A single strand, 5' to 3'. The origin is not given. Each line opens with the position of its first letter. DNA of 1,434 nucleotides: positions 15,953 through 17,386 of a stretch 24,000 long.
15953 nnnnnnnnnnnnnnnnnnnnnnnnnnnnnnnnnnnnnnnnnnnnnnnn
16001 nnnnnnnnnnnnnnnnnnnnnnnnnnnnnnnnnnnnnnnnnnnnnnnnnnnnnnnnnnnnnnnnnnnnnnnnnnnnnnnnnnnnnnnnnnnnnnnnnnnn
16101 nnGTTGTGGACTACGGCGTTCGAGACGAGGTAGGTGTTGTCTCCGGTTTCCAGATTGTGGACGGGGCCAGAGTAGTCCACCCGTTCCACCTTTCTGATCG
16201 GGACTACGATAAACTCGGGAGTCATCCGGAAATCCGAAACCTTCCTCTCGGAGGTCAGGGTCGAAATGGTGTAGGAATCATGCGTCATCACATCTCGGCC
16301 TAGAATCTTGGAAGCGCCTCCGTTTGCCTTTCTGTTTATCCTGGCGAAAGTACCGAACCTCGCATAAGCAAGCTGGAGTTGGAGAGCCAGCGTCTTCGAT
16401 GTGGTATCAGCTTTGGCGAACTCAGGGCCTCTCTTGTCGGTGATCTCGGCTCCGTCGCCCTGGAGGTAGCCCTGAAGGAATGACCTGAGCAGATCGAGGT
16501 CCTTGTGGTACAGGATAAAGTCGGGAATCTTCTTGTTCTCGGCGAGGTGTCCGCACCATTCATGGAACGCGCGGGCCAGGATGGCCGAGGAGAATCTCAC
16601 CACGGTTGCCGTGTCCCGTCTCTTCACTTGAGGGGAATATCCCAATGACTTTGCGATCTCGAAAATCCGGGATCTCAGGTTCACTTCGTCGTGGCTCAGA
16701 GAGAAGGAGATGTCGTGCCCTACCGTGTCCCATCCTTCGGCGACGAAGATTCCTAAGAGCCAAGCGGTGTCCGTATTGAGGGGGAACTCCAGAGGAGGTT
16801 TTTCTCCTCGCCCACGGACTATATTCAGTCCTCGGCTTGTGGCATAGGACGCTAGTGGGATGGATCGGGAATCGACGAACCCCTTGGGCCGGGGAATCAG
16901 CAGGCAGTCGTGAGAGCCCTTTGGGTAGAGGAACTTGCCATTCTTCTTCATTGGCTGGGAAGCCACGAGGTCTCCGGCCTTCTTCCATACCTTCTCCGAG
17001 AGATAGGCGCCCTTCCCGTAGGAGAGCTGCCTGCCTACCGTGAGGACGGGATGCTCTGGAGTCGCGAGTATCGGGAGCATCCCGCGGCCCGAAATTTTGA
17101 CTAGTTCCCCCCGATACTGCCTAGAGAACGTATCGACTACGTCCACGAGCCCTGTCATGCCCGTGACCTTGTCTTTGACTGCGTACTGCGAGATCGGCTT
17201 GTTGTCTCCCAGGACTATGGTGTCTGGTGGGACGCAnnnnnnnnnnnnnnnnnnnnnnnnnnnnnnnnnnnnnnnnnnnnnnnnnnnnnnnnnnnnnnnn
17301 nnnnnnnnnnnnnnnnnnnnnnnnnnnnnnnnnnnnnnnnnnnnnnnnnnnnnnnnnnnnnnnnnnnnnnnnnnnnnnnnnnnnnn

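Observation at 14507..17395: NuoB (complex I PSST subunit) is interrupted by two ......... inteins placed on the cluster-N2 cysteine ligands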

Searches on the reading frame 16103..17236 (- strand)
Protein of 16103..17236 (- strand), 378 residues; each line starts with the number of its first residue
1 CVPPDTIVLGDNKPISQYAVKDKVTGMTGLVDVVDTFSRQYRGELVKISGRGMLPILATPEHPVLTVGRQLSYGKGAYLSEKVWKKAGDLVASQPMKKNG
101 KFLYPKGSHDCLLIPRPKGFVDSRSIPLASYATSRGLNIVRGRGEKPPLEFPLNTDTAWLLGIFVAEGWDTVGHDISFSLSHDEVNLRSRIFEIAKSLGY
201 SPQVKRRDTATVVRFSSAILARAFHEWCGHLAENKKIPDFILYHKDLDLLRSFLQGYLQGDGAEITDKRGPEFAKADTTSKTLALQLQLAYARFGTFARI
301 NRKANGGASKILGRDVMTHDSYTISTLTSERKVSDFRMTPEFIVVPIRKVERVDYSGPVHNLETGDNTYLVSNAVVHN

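Call 27: search_protein_families(library=pfam, proteins=[window:16103-17236:-], max_evalue=1)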
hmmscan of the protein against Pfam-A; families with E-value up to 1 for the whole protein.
window:16103-17236:- (378 aa): 3 families
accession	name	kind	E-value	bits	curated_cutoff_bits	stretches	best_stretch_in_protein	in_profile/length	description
PF14528.11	LAGLIDADG_3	-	1.2e-09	38.7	22.5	1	249-310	2-62/82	LAGLIDADG-like domain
PF14890.11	Intein_splicing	-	0.0025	18.1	35.8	1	33-378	38-155/155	Intein splicing domain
PF05204.19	Hom_end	-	0.015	15.8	21.1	1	158-210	16-68/110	Homing endonuclease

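Call 28: search_solved_structures(query=window:16103-17236:-, max_evalue=0.01, show_alignments=2)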
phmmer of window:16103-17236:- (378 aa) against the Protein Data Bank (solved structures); distinct sequences matched with E-value up to 0.01: 1.
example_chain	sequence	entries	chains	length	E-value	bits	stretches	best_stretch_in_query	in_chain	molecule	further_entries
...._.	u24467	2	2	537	3.3e-06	29.4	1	157-293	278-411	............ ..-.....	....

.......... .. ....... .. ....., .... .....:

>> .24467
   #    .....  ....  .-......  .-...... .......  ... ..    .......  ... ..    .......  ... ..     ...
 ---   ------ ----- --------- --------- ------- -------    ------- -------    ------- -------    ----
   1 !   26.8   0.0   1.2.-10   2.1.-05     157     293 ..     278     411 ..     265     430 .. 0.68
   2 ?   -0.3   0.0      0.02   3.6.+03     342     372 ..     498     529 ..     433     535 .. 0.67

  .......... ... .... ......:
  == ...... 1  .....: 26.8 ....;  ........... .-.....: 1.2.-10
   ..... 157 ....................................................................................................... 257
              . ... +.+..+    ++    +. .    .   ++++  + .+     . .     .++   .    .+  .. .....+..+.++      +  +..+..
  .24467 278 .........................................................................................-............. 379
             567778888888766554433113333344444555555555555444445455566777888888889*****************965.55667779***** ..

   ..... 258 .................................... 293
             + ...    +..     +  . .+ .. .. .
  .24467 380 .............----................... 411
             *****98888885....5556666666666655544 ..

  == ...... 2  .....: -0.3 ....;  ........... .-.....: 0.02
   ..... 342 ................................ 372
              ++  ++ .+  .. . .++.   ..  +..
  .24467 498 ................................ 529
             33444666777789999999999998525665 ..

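Call 39: search_protein_representatives(protein=window:16103-17236:-)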
Query: 378 residues. Proteins with E-value up to 0.001 (for the whole library): 4677; up to 1e-10: 1573; up to 1e-30: 251. The best 150 are listed.
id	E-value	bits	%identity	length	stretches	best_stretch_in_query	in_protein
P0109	2.5e-160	549.8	63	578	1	1-378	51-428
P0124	1.8e-141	487.8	41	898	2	1-378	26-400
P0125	5.8e-113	393.9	36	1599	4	1-378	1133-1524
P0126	3.1e-93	329.0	50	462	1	1-378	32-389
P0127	3.0e-92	325.8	38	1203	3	1-378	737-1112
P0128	4.8e-86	305.3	31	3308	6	1-378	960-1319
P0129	1.1e-85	304.2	44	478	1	1-378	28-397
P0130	4.5e-84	298.9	49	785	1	1-378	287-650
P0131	3.7e-83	295.8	44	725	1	1-378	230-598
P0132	7.3e-80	285.0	46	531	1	1-378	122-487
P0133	8.0e-80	284.9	43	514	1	1-378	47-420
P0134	1.7e-78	280.5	46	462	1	1-378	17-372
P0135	5.6e-78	278.8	34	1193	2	1-378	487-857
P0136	1.9e-76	273.8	46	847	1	1-378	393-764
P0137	2.0e-76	273.7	45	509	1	1-378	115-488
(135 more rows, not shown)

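Call 42: predict_structure(alignment_id=A2)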
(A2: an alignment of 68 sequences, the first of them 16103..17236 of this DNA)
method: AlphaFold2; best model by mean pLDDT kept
length: 378 residues; sequences in the alignment: 68
mean_pLDDT: 89.2   pTM: 0.88
mean pLDDT of the five models: 89.2, 85.9, 82.9, 81.9, 79.1
residues with pLDDT >= 90: 235; 70-90: 120; 50-70: 22; < 50: 1
segments of 3 or more residues with pLDDT < 50: none
pLDDT, mean of each block of 10 residues (from residue 1): 94 96 91 96 96 94 95 80 96 85 86 91 94 87 85 98 91 85 91 95 92 92 91 90 96 92 57 72 95 91 81 82 78 75 93 97 95 93
secondary structure, 60 per line:
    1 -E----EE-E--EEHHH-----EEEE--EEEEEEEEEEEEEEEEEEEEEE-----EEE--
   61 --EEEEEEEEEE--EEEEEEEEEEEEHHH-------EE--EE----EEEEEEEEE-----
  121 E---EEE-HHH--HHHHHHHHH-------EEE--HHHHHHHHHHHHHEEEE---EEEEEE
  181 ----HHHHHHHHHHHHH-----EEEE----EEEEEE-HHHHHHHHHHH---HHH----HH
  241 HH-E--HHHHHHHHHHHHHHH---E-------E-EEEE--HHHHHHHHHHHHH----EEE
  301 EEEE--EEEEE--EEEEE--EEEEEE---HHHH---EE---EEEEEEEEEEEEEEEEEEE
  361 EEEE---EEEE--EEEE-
elements in order: E23-26 E29-50 E56-58 E63-72 E75-86 E107-115 E125-127 H134-142 E150-152 H155-167 E168-171 E175-180 H185-197 E203-206 E211-216 H218-228 H239-242 H247-261 E275-278 H281-293 E298-304 E307-311 E314-318 E321-326 H330-333 E342-364 E368-371 E374-377

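Call 45: search_protein_families(library=pfam, alignment_id=A4, max_evalue=0.001)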
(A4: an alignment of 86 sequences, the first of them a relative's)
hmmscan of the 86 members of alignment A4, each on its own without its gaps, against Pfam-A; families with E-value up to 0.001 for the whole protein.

A. member 1, P0124 (898 aa): 2 families
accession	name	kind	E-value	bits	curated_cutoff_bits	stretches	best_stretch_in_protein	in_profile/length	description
PF14528.11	LAGLIDADG_3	-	1e-12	48.6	22.5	1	273-325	3-55/82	LAGLIDADG-like domain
PF14890.11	Intein_splicing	-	2e-09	37.9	35.8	0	475-841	34-155/155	Intein splicing domain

B. families by the number of members that match (of 86 scanned): 43 families (the first 25 are shown)
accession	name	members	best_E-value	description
PF14528.11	LAGLIDADG_3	83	1.2e-18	LAGLIDADG-like domain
PF14890.11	Intein_splicing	50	9.4e-12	Intein splicing domain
PF05204.19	Hom_end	17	8.2e-07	Homing endonuclease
PF01458.23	SUFBD_core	2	4.9e-83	SUF system FeS cluster assembly, SufBD core domain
PF00085.26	Thioredoxin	2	1.1e-22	Thioredoxin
PF00149.33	Metallophos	2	6e-08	Calcineurin-like phosphoesterase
PF16363.11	GDP_Man_Dehyd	1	6.7e-45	GDP-mannose 4,6 dehydratase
PF01370.27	Epimerase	1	6.1e-43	NAD dependent epimerase/dehydratase family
PF04104.19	DNA_primase_lrg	1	1.2e-24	Eukaryotic and archaeal DNA primase, large subunit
PF00383.29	dCMP_cyt_deam_1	1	1.1e-20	Cytidine and deoxycytidylate deaminase zinc-binding region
PF00984.24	UDPG_MGDP_dh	1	5.3e-20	UDP-glucose/GDP-mannose dehydrogenase family, central domain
PF03721.20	UDPG_MGDP_dh_N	1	3.8e-19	UDP-glucose/GDP-mannose dehydrogenase family, NAD binding domain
PF02780.25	Transketolase_C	1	5.9e-19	Transketolase, C-terminal domain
PF00583.31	Acetyltransf_1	1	3.8e-18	Acetyltransferase (GNAT) family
PF02779.29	Transket_pyr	1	7.5e-16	Transketolase, pyrimidine binding domain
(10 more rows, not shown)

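Call 47: fold_search(model_id=the predicted structure, library=pdb)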
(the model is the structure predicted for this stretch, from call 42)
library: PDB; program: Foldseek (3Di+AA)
matches with E <= 10: 905; with E <= 0.001: 56
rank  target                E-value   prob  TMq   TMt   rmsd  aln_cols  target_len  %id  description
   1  7qsu                  1.5e-19  1.00  0.68  0.70   5.4       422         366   16  Crystal structure of homing endonuclease-associated TliVMA intein (C1A, d333-339) (released 2022-03-30)
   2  7qss                  1.7e-17  1.00  0.69  0.61   5.0       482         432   14  Crystal structure of homing endonuclease-associated TliVMA intein (C1A) (released 2022-03-30)
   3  1ef0_A                1.5e-16  1.00  0.50  0.46  10.2       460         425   15  CRYSTAL STRUCTURE OF PI-SCEI MINIPRECURSOR (released 2000-06-07)
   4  1vde_A                1.5e-16  1.00  0.50  0.46  10.3       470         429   14  PI-SCEI, A HOMING ENDONUCLEASE WITH PROTEIN SPLICING ACTIVITY (released 1998-04-08)
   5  7qst                  1.9e-16  1.00  0.60  0.63   6.1       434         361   15  Crystal structure of homing endonuclease-associated PhoVMA intein (C1A) (released 2022-03-30)
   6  1vde_B                3.4e-16  1.00  0.52  0.47  10.1       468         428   15  PI-SCEI, A HOMING ENDONUCLEASE WITH PROTEIN SPLICING ACTIVITY (released 1998-04-08)
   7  1lws_A                1.5e-15  1.00  0.51  0.46  10.2       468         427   16  Crystal structure of the intein homing endonuclease PI-SceI bound to its recognition sequence (released 2002-09-27)
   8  1jva_B                2.6e-15  1.00  0.47  0.43  21.1       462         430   15  CRYSTAL STRUCTURE OF THE VMA1-DERIVED ENDONUCLEASE BEARING THE N AND C EXTEIN PROPEPTIDES (released 2002-08-29)
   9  1um2_B                3.2e-15  1.00  0.47  0.43  20.9       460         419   14  Crystal Structure of the Vma1-Derived Endonuclease with the Ligated Extein Segment (released 2004-09-22)
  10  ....                  3.8e-15  1.00  0.58  0.42   9.6       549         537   15  Crystal structure of intein homing endonuclease II (released 2006-04-18)
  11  1jva_A                1.3e-14  1.00  0.47  0.42  20.7       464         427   15  CRYSTAL STRUCTURE OF THE VMA1-DERIVED ENDONUCLEASE BEARING THE N AND C EXTEIN PROPEPTIDES (released 2002-08-29)
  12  1lwt_A                2.0e-14  1.00  0.49  0.43  10.6       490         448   15  Crystal structure of the intein homing endonuclease PI-SceI bound to its substrate DNA (Ca2+ free) (released 2002-09-27)
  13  1dfa                  6.3e-14  1.00  0.48  0.45  11.0       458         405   15  CRYSTAL STRUCTURE OF PI-SCEI IN C2 SPACE GROUP (released 1999-12-08)
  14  1ef0_B                6.3e-14  1.00  0.45  0.44  21.1       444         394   14  CRYSTAL STRUCTURE OF PI-SCEI MINIPRECURSOR (released 2000-06-07)
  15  1um2_A                5.6e-13  1.00  0.48  0.45  10.6       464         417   14  Crystal Structure of the Vma1-Derived Endonuclease with the Ligated Extein Segment (released 2004-09-22)
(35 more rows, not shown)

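Call 75: find_related_loci(query=window:16103-17236:-, collection=viral_contigs, flank=3000)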
Query window:16103-17236:- (378 aa) in viral_contigs; peptide patterns used: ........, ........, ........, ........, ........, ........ (x = any residue, [..] = any of these).
5 stretches matched a pattern, but none encodes a relative of the query by tblastn (E <= 1e-3).
